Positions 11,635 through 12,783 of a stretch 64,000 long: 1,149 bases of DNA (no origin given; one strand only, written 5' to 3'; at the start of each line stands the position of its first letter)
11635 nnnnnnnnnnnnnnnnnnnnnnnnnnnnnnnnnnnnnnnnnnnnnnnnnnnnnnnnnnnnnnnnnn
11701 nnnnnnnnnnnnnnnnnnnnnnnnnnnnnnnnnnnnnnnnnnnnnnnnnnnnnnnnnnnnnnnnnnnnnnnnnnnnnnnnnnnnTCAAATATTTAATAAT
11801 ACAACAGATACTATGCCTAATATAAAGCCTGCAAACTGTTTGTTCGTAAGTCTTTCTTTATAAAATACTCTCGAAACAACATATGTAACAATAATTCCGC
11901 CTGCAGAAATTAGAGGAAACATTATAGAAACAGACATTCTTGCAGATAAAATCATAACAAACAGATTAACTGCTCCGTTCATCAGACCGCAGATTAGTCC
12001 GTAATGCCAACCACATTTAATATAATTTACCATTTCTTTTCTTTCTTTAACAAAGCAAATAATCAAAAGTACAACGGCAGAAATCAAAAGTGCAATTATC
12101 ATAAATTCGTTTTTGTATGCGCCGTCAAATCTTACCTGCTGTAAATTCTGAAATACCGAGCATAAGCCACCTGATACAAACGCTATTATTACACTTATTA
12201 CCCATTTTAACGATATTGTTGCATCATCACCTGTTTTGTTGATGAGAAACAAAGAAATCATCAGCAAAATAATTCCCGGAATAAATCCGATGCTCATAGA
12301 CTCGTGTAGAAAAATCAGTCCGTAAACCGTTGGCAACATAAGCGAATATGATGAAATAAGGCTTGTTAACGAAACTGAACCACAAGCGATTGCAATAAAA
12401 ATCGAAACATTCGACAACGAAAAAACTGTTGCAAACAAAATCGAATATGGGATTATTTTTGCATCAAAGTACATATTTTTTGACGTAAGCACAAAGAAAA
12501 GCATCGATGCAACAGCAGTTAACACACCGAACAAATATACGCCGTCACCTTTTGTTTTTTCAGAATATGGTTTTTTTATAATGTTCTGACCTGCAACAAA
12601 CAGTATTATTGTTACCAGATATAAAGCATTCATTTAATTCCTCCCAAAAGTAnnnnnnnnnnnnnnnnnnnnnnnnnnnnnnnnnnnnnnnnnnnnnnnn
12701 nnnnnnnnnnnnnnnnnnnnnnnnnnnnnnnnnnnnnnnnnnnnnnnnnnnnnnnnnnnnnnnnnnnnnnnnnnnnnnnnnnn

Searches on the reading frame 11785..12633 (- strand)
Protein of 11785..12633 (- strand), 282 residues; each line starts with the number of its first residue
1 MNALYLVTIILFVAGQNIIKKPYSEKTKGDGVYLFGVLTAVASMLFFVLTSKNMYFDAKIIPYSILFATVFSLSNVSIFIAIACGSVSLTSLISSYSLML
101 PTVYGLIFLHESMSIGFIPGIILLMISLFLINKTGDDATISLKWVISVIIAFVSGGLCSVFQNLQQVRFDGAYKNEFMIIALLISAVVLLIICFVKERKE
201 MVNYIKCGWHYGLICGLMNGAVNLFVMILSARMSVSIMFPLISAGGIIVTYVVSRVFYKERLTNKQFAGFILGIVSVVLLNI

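Call 4: search_protein_families(library=pfam, proteins=[window:11785-12633:-], max_evalue=0.01)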
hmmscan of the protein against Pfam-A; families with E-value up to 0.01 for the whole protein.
window:11785-12633:- (282 aa): 1 family
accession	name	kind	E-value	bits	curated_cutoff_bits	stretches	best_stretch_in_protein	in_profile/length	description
PF00892.27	EamA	-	1.5e-12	48.4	28.2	1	143-281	2-134/135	EamA-like transporter family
